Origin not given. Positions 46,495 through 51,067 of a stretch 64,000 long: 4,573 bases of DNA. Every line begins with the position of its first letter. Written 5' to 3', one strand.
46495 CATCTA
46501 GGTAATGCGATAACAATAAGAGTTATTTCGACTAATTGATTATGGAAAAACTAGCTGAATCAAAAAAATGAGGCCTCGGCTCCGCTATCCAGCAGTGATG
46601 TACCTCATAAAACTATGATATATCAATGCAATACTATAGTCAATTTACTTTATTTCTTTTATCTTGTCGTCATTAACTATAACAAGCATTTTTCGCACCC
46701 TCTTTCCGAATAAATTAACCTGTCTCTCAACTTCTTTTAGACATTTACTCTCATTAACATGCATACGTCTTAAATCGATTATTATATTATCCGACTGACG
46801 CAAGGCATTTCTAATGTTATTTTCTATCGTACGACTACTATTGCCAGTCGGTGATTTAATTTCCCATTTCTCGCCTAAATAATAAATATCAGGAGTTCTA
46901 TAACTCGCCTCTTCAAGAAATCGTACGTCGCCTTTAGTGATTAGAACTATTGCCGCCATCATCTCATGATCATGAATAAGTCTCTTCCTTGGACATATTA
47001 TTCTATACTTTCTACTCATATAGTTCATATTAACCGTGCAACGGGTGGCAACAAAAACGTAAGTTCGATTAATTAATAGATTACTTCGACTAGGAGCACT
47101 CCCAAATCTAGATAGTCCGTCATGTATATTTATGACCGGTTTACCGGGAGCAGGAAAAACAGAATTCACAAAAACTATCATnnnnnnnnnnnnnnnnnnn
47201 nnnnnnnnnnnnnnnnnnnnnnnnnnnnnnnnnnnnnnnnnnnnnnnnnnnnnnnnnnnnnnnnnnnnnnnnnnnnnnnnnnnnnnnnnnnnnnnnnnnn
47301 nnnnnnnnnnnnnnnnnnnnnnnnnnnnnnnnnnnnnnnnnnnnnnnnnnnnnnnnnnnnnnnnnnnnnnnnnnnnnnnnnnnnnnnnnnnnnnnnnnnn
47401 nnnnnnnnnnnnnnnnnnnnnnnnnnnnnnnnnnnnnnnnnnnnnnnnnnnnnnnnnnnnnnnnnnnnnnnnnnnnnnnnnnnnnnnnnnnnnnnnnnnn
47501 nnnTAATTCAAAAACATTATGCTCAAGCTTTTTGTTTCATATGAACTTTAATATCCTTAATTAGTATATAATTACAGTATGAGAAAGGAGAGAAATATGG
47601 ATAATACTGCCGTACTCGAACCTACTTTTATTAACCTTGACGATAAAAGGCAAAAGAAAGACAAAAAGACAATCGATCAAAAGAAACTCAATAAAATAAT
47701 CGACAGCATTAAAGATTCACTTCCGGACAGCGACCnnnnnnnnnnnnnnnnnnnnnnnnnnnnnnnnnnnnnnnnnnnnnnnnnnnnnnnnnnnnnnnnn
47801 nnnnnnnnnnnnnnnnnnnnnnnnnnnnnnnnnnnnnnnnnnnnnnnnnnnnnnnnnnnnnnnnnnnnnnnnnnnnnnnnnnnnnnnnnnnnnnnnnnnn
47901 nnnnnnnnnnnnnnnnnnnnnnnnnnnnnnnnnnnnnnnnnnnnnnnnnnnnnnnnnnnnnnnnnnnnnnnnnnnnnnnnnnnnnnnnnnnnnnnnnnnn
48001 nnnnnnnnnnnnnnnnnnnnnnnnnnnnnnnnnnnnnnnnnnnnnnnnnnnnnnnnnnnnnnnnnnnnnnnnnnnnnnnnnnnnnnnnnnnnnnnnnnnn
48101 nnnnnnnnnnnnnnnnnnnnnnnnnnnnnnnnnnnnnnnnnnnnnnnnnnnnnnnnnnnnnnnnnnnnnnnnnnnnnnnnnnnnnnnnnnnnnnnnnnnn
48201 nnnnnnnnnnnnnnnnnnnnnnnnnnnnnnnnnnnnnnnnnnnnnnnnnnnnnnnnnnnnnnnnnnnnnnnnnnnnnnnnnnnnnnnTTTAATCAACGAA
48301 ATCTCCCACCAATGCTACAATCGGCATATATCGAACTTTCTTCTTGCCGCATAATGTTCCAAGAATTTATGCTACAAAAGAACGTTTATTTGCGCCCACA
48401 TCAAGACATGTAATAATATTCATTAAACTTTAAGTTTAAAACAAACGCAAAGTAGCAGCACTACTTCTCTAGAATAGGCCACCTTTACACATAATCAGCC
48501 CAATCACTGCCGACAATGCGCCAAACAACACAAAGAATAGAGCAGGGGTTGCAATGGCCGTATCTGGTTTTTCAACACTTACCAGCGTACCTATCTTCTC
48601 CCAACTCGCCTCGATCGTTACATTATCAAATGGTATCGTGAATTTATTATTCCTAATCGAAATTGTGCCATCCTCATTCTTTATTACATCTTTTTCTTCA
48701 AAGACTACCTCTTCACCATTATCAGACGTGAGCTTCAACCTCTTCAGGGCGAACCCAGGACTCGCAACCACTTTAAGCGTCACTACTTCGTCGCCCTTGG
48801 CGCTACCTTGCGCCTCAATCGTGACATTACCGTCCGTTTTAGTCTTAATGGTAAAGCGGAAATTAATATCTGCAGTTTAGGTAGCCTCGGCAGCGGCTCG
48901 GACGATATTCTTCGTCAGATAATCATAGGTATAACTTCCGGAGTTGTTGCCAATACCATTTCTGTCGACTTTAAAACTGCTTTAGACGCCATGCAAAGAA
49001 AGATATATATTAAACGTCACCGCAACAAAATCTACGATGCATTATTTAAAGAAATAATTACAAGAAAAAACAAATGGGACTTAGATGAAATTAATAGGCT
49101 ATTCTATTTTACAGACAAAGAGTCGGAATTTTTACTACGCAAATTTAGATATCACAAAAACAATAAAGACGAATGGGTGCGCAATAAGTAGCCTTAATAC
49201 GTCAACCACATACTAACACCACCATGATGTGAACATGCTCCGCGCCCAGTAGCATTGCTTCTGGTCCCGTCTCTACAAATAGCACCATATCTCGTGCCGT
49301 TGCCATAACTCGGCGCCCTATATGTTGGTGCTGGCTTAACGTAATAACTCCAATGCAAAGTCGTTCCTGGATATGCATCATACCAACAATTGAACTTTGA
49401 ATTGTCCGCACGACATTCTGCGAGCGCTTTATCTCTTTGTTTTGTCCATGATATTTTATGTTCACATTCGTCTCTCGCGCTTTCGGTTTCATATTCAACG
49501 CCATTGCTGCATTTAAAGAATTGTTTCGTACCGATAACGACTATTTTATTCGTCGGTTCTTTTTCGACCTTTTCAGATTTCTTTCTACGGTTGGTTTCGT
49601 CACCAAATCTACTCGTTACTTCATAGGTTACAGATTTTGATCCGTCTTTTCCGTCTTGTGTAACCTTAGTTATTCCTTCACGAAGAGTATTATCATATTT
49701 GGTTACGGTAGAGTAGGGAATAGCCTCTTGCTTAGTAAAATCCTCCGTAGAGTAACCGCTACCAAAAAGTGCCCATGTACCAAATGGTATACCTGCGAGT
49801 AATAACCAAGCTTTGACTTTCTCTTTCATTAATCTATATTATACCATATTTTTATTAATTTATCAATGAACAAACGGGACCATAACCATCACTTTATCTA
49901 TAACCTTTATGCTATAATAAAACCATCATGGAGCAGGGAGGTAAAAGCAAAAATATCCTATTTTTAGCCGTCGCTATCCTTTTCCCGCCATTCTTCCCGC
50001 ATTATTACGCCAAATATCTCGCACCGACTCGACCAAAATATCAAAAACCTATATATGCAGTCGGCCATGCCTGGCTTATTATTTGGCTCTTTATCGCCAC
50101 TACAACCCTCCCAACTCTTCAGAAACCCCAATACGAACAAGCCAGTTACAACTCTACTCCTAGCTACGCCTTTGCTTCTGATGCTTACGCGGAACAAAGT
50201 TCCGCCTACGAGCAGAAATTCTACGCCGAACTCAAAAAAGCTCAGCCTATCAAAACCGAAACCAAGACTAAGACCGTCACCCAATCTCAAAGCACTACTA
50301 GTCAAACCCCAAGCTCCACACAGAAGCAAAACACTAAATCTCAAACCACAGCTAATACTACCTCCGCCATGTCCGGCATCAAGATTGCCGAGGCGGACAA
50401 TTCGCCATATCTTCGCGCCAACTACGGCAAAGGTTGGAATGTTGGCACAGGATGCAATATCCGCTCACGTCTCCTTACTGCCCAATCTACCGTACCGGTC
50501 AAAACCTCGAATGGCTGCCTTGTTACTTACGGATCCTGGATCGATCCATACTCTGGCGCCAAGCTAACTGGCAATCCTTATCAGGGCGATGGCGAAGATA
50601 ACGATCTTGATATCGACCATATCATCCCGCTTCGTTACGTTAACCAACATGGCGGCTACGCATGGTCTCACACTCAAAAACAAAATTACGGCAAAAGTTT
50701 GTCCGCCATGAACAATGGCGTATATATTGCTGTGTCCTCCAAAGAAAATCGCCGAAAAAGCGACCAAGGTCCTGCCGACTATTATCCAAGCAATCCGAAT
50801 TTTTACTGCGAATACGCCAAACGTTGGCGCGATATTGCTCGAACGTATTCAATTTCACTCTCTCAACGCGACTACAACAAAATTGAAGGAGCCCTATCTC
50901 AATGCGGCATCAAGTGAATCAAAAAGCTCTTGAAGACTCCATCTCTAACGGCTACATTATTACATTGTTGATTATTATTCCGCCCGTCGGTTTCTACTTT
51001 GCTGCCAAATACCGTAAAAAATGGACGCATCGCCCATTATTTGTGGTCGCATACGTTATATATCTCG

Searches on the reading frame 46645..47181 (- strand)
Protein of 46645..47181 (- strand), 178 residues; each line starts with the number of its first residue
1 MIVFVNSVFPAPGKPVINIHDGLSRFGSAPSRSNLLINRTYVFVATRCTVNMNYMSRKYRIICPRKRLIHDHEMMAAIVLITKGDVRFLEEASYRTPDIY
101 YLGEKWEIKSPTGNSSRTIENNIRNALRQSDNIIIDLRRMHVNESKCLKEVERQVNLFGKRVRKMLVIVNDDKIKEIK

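Call 21: search_protein_families(library=pfam, proteins=[window:46645-47181:-], max_evalue=0.01)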
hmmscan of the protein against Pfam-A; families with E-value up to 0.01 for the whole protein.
window:46645-47181:- (178 aa): 1 family
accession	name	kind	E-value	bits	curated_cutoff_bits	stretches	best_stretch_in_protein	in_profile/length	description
PF18451.7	CdiA_C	-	9.3e-16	58.2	26.6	1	95-174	1-81/81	Contact-dependent growth inhibition CdiA C-terminal domain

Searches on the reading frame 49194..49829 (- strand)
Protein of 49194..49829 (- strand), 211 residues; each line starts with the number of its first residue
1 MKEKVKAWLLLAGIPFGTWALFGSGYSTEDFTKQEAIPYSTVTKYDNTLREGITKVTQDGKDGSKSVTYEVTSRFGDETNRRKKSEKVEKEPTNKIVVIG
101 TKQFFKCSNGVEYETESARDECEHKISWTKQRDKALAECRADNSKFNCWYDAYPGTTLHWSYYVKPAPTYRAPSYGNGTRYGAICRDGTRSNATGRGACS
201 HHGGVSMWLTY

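Call 21: search_protein_families(library=pfam, proteins=[window:49194-49829:-], max_evalue=0.01)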
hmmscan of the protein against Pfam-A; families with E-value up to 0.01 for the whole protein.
window:49194-49829:- (211 aa): 2 families
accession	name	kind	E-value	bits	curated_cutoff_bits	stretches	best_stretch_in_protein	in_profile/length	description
PF07501.17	G5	-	3.5e-19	69.3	23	1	30-102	3-75/75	G5 domain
PF12587.13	DUF3761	-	0.00025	21.9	29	1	182-208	54-81/82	Protein of unknown function (DUF3761)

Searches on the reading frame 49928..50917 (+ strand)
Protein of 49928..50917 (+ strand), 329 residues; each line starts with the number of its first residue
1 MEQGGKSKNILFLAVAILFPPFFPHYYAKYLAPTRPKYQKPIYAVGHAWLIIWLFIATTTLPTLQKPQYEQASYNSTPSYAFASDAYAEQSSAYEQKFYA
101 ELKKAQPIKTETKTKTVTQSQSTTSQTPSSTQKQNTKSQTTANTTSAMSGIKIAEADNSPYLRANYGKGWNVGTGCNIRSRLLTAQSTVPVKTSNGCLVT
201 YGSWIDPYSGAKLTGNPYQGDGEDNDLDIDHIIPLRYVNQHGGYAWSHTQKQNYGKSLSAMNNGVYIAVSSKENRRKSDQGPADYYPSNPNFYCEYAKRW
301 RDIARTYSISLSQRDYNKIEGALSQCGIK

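Call 6: search_protein_families(library=padloc, proteins=[window:49928-50917:+], max_evalue=1)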
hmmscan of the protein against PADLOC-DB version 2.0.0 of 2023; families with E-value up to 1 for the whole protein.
window:49928-50917:+ (329 aa): 1 family
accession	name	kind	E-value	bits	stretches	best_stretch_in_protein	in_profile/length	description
PDLC00330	PtuB1|PtuB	-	0.35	8.7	1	224-260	65-104/271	Unknown function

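Call 7: search_protein_families(library=phrogs, proteins=[window:49928-50917:+], max_evalue=1)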
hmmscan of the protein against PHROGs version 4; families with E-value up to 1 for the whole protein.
window:49928-50917:+ (329 aa): 1 family
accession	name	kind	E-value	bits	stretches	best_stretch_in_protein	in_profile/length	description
phrog_1804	-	lysis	0.39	11.6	1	108-163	51-106/136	Rz-like spanin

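Call 21: search_protein_families(library=pfam, proteins=[window:49928-50917:+], max_evalue=0.01)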
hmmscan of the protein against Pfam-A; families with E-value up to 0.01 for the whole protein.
window:49928-50917:+ (329 aa): 0 families

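Call 65: search_solved_structures(query=window:49928-50917:+, max_evalue=1)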
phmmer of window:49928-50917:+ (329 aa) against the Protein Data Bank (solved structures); distinct sequences matched with E-value up to 1: 4.
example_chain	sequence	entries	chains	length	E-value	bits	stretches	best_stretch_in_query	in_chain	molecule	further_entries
6ywf_A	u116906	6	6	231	0.33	13.4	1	108-181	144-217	Alginate lyase (PL7)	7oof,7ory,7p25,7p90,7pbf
7ncz_A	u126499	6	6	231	0.36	13.3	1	108-181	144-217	Alginate lyase (PL7)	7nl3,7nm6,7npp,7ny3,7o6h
1gz6_A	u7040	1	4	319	0.61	12.5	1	223-266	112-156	ESTRADIOL 17 BETA-DEHYDROGENASE 4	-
1zbq_A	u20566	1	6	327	0.7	12.3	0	223-266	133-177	17-beta-hydroxysteroid dehydrogenase 4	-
